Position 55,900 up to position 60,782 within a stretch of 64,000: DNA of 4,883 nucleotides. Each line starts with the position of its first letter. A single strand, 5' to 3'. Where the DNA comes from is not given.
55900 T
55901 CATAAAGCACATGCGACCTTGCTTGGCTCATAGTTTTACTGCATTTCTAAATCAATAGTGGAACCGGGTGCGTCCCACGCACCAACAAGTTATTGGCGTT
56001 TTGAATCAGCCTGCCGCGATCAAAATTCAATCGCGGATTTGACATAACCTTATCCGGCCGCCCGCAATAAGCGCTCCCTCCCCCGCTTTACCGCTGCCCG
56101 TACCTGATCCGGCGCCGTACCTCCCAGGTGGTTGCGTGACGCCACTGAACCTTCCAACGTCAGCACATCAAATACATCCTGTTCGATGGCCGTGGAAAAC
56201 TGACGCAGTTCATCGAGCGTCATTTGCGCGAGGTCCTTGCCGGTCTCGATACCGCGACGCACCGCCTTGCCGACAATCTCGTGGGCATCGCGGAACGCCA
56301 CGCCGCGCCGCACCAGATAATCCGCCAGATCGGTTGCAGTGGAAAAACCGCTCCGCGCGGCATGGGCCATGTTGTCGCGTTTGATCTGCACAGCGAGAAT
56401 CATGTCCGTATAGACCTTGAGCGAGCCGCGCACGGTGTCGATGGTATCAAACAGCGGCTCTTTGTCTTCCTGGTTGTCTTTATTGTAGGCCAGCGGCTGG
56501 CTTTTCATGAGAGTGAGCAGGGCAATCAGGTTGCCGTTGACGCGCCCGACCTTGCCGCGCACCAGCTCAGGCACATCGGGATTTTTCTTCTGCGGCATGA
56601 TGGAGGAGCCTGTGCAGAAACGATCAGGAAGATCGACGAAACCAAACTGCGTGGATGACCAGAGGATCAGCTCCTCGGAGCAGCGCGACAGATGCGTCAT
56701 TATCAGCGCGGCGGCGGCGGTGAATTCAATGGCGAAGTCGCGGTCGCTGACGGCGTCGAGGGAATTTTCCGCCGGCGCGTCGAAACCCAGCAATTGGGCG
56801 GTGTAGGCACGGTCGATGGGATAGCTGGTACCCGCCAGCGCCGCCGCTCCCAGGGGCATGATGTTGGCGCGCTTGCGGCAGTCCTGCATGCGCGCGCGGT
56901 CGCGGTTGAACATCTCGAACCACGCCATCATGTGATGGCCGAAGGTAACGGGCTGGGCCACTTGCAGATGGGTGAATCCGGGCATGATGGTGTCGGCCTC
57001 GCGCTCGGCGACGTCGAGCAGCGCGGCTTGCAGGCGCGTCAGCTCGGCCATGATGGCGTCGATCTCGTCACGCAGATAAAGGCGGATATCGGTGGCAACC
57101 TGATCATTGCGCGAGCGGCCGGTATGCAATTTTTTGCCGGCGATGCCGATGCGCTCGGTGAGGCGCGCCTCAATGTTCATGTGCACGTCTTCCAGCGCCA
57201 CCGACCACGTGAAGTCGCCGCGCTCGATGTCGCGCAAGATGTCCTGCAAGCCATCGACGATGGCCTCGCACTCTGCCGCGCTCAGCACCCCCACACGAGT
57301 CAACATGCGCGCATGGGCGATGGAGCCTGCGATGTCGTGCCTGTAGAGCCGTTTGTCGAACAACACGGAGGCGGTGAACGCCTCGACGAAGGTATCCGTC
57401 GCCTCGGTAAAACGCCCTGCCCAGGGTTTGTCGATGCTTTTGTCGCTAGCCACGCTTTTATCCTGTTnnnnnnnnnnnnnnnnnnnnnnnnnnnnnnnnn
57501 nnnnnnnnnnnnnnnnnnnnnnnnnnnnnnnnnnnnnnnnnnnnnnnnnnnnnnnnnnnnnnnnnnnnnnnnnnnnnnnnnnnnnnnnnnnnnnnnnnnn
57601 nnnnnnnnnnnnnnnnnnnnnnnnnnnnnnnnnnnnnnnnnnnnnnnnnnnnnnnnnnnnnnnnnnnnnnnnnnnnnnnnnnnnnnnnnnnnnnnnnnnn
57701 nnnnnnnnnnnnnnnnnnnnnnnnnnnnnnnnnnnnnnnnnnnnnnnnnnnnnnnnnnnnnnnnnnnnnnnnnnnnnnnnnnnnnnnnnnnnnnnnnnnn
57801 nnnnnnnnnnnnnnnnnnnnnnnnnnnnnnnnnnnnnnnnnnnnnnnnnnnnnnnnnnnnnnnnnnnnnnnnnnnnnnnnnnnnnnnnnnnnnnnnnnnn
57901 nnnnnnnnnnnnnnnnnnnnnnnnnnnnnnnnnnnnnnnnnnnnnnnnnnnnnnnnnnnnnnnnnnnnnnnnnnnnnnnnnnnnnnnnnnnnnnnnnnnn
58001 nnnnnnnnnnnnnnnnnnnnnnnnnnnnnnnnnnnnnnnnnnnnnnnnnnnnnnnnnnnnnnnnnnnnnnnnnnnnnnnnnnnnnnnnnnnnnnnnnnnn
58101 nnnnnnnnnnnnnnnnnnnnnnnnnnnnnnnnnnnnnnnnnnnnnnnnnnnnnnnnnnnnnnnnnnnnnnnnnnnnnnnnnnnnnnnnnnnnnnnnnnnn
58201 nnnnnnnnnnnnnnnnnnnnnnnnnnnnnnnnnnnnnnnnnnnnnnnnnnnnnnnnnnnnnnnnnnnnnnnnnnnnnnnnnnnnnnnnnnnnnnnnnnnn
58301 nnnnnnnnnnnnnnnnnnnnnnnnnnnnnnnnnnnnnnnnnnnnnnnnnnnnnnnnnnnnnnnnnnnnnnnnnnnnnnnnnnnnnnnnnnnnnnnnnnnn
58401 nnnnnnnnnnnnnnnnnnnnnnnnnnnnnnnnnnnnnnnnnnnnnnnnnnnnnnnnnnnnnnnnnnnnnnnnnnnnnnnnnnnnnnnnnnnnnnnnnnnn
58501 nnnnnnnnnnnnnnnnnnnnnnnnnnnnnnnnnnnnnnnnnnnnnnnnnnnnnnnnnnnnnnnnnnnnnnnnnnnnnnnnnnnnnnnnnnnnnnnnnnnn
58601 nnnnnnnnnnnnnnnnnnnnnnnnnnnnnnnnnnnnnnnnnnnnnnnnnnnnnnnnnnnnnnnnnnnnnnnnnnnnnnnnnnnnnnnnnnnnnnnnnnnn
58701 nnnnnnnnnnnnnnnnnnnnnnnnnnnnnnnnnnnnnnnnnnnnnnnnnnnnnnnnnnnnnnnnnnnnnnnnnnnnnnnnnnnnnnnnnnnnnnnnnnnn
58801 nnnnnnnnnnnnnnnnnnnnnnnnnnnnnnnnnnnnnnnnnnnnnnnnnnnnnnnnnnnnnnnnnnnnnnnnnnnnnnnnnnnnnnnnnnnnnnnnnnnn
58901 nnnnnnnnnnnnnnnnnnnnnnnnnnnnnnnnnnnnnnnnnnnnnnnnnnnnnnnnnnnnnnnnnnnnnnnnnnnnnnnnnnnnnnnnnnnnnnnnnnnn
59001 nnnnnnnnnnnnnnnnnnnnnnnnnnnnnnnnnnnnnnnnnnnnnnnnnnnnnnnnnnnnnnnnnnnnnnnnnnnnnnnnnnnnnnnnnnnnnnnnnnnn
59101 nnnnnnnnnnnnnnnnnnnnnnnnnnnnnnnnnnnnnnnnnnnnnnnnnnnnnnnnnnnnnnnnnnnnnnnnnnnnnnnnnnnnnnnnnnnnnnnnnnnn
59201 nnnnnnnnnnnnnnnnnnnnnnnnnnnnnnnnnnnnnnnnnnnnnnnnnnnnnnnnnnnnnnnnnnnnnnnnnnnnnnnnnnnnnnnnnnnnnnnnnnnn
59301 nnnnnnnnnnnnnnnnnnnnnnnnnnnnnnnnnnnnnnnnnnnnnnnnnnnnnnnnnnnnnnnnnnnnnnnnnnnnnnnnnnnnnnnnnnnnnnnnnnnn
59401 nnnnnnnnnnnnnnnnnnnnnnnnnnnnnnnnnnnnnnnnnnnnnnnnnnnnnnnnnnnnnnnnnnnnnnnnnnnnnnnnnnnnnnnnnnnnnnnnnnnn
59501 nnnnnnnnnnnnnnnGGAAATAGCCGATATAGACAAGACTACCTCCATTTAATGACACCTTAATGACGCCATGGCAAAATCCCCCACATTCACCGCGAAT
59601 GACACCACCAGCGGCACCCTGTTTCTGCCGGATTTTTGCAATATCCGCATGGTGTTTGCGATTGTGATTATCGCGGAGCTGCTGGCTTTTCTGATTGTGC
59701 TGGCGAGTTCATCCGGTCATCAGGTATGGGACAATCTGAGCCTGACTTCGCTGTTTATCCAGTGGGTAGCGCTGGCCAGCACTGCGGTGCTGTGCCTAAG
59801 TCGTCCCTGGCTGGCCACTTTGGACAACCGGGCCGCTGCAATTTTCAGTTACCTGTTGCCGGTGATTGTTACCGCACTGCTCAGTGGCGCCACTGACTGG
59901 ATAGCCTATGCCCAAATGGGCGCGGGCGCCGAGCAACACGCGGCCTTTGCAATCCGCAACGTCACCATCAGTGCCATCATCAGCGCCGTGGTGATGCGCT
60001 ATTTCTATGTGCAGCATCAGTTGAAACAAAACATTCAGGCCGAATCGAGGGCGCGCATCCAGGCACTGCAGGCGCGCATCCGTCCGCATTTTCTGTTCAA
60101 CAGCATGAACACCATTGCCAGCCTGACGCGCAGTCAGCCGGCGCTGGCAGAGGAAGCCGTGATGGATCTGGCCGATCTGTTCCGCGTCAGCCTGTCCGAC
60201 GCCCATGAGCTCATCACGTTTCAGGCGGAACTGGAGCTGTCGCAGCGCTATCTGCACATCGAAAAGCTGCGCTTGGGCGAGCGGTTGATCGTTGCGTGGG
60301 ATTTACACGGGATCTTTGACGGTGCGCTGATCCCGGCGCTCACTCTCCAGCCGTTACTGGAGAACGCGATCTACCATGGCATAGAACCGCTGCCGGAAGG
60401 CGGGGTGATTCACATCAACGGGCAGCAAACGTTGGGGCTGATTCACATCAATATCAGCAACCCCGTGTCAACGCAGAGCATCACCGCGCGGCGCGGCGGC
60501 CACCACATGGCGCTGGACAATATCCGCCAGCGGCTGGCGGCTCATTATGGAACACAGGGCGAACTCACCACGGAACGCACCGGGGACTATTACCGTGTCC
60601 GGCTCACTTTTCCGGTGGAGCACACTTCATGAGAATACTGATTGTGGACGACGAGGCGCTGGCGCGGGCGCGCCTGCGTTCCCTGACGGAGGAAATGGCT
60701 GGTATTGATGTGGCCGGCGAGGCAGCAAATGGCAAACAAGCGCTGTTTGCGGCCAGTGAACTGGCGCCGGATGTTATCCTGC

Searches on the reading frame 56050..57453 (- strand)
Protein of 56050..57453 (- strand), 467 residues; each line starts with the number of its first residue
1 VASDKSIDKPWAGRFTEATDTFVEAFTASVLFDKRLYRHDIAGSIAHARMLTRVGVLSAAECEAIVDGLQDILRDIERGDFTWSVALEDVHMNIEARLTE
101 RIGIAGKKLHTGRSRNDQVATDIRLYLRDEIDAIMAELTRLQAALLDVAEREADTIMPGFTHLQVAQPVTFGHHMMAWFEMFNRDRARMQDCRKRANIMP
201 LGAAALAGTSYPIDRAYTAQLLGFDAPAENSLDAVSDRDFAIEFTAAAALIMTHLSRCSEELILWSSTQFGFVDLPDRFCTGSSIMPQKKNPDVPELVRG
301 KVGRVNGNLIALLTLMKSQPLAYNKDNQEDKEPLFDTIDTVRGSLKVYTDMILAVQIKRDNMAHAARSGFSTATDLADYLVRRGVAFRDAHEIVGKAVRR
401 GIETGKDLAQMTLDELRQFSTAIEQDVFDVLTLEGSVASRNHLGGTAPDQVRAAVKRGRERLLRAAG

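Call 8: search_protein_families(library=pfam, proteins=[window:56050-57453:-], max_evalue=0.01)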
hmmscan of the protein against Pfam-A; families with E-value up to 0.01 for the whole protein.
window:56050-57453:- (467 aa): 2 families
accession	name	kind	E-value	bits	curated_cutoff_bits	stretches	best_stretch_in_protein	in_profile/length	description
PF00206.25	Lyase_1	-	4.5e-81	273.1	27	1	13-307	1-312/312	Lyase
PF14698.11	ASL_C2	-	4.1e-29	101.3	27.3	1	370-438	1-69/69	Argininosuccinate lyase C-terminal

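Call 9: search_protein_families(library=ncbifam, proteins=[window:56050-57453:-], max_evalue=0.01)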
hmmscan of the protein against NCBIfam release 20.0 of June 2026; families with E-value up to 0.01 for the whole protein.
window:56050-57453:- (467 aa): 19 families
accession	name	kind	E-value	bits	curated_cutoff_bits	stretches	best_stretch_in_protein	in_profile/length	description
TIGR00838.1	argH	equivalog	4.8e-193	642.3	279.5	1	11-462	2-454/455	argininosuccinate lyase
NF008964.0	PRK12308.1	equivalog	6e-159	530.3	657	1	11-462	4-456/624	argininosuccinate lyase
NF002563.0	PRK02186.1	subfamily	1.8e-75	254.8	625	1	44-435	445-838/890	argininosuccinate lyase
NF052535.1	CoM_syn_XcbC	exception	1.9e-62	211.6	575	1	26-463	25-466/495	2-phosphosulfolactate phosphatase XcbC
NF005218.0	PRK06705.1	equivalog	3.1e-56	191.2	883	1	44-459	45-468/502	argininosuccinate lyase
NF005000.0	PRK06389.1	equivalog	1.5e-39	136.4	388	1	22-404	17-389/434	argininosuccinate lyase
NF006554.0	PRK09053.1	equivalog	1.8e-28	99.6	595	1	97-430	91-426/453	3-carboxy-cis,cis-muconate cycloisomerase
TIGR02426.1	protocat_pcaB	equivalog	7.7e-28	97.4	355.75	1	46-317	30-300/338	3-carboxy-cis,cis-muconate cycloisomerase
TIGR00928.1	purB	equivalog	1.1e-27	96.9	326.2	1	92-427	74-414/436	adenylosuccinate lyase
NF008909.0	PRK12273.1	subfamily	1.5e-27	96.7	510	1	111-402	139-441/474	aspartate ammonia-lyase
NF006500.1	PRK08937.2-4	subfamily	9.7e-23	80.6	626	1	105-313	97-307/448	adenylosuccinate lyase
NF052536.2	CoM_syn_XcbD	exception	4.6e-22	78.4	600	1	104-436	96-431/443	3-sulfopropionylcysteine synthase XcbD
TIGR00839.1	aspA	equivalog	9.3e-19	67.7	681.2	1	111-313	134-345/468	aspartate ammonia-lyase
NF004631.0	PRK05975.1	equivalog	2.4e-16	59.7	371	1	46-298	39-288/352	3-carboxy-cis,cis-muconate cycloisomerase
NF011092.0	PRK14515.1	subfamily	1.3e-15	57.2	876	1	111-353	143-394/479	aspartate ammonia-lyase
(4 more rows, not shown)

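Call 32: find_homologous_proteins(query=window:56050-57453:-, max_evalue=1e-100)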
Query window:56050-57453:- (467 aa): 8000 proteins with E <= 1e-100 among 8000 candidates; the best 120 are listed.
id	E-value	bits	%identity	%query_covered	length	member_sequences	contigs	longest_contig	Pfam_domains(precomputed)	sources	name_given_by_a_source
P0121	0.0e+0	1034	100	100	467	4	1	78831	PF14698.12,PF00206.26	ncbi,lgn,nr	ncbi:MAG: argininosuccinate lyase [Gammaproteobacteria bacterium]|nr:argininosuccinate lyase [Gammap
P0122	1.6e-295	998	98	99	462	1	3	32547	PF14698.12,PF00206.26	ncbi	-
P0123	2.0e-294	994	97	99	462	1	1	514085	PF14698.12,PF00206.26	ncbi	ncbi:MAG: argininosuccinate lyase [Gammaproteobacteria bacterium]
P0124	2.5e-294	994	97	99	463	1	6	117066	PF14698.12,PF00206.26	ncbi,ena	-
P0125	5.6e-294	993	97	99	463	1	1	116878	PF14698.12,PF00206.26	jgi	-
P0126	9.4e-272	920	90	96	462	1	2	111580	PF14698.12,PF00206.26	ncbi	ncbi:MAG: argininosuccinate lyase [Pseudomonadota bacterium]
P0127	5.5e-268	907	88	99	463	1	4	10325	PF14698.12,PF00206.26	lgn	-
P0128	1.2e-267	906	87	99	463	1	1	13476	PF14698.12,PF00206.26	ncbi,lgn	-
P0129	9.7e-267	903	88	99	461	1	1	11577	PF14698.12,PF00206.26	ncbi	-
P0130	2.5e-266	902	87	99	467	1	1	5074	PF14698.12,PF00206.26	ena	-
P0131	2.6e-266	902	87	99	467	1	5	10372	PF14698.12,PF00206.26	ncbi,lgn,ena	-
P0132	5.8e-266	901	87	99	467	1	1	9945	PF14698.12,PF00206.26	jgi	-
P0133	9.5e-266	900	87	99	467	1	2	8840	PF14698.12,PF00206.26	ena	-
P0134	7.3e-265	897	87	99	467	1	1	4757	PF14698.12,PF00206.26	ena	-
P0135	2.6e-264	895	86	99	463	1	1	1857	PF14698.12,PF00206.26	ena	-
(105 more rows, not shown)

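Call 33: find_encoding_contigs(protein=P0123, flank=6000, max_places=3)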
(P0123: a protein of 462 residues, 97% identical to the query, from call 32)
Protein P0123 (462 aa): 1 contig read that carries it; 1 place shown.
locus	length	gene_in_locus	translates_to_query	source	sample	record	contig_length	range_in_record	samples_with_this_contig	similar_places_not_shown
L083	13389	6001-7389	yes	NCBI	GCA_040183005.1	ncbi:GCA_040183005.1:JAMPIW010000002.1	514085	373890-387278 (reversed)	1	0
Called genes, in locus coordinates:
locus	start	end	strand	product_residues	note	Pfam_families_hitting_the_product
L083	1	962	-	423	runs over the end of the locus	PF07219:HemY_N, PF14559:TPR_19 (faint), PF13428:TPR_14 (faint)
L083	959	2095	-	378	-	PF04375:HemX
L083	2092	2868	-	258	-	PF02602:HEM4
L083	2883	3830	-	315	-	PF01379:Porphobil_deam, PF03900:Porphobil_deamC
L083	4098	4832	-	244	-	PF00072:Response_reg, PF04397:LytTR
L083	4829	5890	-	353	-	PF06580:His_kinase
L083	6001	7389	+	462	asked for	PF00206:Lyase_1, PF14698:ASL_C2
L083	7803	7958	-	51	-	PF00471:Ribosomal_L33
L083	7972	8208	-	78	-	PF00830:Ribosomal_L28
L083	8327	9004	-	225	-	PF20582:UPF0758_N, PF04002:RadC, PF14464:Prok-JAB (weak)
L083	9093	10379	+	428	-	PF02441:Flavoprotein, PF04127:DFP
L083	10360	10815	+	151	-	PF22769:DCD, PF00692:dUTPase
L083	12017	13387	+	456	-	PF02878:PGM_PMM_I, PF02879:PGM_PMM_II, PF02880:PGM_PMM_III, PF00408:PGM_PMM_IV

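Call 34: find_encoding_contigs(protein=P0122, flank=6000, max_places=3)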
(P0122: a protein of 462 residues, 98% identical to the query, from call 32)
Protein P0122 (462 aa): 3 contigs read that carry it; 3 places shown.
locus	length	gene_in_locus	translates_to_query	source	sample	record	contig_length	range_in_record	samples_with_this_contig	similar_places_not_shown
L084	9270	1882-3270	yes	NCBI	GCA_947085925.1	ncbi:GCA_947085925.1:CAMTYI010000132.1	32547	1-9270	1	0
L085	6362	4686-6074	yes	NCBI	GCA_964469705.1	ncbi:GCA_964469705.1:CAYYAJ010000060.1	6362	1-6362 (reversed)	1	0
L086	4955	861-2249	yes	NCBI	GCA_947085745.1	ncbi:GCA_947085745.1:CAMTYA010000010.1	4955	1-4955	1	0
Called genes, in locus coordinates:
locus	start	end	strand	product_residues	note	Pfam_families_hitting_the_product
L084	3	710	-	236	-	?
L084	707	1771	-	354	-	PF06580:His_kinase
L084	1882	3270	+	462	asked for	PF00206:Lyase_1, PF14698:ASL_C2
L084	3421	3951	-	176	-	PF01980:TrmO_N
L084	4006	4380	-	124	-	-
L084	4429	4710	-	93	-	-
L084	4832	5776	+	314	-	PF00126:HTH_1, PF03466:LysR_substrate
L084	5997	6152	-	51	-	PF00471:Ribosomal_L33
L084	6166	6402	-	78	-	PF00830:Ribosomal_L28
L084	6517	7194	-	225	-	PF20582:UPF0758_N, PF04002:RadC, PF14464:Prok-JAB (weak)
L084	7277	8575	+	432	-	PF02441:Flavoprotein, PF04127:DFP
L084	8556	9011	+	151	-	PF22769:DCD, PF00692:dUTPase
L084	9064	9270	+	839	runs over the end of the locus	PF02878:PGM_PMM_I, PF02879:PGM_PMM_II, PF02880:PGM_PMM_III, PF00408:PGM_PMM_IV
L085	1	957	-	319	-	?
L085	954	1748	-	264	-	PF02602:HEM4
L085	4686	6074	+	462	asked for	PF00206:Lyase_1, PF14698:ASL_C2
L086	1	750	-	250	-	?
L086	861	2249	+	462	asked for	PF00206:Lyase_1, PF14698:ASL_C2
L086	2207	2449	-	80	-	-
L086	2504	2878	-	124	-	-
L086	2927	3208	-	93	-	-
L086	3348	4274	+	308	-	PF00126:HTH_1, PF03466:LysR_substrate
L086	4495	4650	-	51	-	PF00471:Ribosomal_L33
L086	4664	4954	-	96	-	?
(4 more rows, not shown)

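Call 35: find_encoding_contigs(protein=P0124, flank=6000, max_places=3)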
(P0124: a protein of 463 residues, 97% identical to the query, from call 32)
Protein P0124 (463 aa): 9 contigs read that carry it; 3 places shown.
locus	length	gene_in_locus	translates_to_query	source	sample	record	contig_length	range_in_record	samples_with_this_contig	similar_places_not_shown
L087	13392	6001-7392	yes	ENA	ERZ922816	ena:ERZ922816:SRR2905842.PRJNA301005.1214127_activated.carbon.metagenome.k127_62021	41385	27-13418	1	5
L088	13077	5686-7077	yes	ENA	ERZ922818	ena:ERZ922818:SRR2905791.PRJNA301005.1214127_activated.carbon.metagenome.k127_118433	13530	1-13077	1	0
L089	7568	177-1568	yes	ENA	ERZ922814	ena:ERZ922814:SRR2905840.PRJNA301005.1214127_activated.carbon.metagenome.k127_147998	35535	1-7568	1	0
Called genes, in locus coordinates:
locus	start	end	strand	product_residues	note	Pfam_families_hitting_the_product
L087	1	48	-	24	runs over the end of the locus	?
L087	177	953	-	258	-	PF02602:HEM4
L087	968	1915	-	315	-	PF01379:Porphobil_deam, PF03900:Porphobil_deamC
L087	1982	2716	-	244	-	PF00072:Response_reg, PF04397:LytTR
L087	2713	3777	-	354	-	PF06580:His_kinase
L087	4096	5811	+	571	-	PF15780:ASH (faint), PF22544:HYDIN_VesB_CFA65-like_Ig (weak)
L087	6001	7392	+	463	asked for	PF00206:Lyase_1, PF14698:ASL_C2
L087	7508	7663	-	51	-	PF00471:Ribosomal_L33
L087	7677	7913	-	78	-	PF00830:Ribosomal_L28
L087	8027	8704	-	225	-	PF20582:UPF0758_N, PF04002:RadC, PF14464:Prok-JAB (weak)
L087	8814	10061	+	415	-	PF02441:Flavoprotein, PF04127:DFP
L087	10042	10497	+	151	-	PF00692:dUTPase, PF22769:DCD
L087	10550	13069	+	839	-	PF02878:PGM_PMM_I, PF02879:PGM_PMM_II, PF02880:PGM_PMM_III, PF00408:PGM_PMM_IV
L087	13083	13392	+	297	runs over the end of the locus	PF00696:AA_kinase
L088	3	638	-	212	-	?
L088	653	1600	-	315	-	PF01379:Porphobil_deam, PF03900:Porphobil_deamC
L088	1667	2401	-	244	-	PF00072:Response_reg, PF04397:LytTR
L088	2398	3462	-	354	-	PF06580:His_kinase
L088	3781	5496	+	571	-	PF22544:HYDIN_VesB_CFA65-like_Ig (weak)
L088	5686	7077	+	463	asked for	PF00206:Lyase_1, PF14698:ASL_C2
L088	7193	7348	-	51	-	PF00471:Ribosomal_L33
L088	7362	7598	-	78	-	PF00830:Ribosomal_L28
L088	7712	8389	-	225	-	PF20582:UPF0758_N, PF04002:RadC, PF14464:Prok-JAB (weak)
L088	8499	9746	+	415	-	PF02441:Flavoprotein, PF04127:DFP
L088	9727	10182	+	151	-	PF00692:dUTPase, PF22769:DCD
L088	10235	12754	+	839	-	PF02878:PGM_PMM_I, PF02879:PGM_PMM_II, PF02880:PGM_PMM_III, PF00408:PGM_PMM_IV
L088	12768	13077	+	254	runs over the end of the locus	?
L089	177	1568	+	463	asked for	PF00206:Lyase_1, PF14698:ASL_C2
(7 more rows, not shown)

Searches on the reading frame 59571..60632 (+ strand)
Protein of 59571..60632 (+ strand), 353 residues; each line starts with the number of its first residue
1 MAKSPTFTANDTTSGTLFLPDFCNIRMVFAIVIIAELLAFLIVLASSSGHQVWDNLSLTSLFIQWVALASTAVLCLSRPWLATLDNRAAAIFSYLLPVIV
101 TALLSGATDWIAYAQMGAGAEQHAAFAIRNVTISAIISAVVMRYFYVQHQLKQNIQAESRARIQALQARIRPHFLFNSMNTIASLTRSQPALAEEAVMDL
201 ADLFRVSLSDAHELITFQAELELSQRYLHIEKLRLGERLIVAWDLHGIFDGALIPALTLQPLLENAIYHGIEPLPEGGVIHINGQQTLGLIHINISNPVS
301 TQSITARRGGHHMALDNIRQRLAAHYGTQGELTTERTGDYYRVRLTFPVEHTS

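Call 72: search_protein_families(library=pfam, proteins=[window:59571-60632:+], max_evalue=0.000001)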
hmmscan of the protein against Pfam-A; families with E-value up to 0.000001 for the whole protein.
window:59571-60632:+ (353 aa): 1 family
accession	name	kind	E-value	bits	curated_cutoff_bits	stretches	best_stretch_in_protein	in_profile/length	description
PF06580.19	His_kinase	-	1.4e-23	83.4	25.2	1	161-239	1-81/81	Histidine kinase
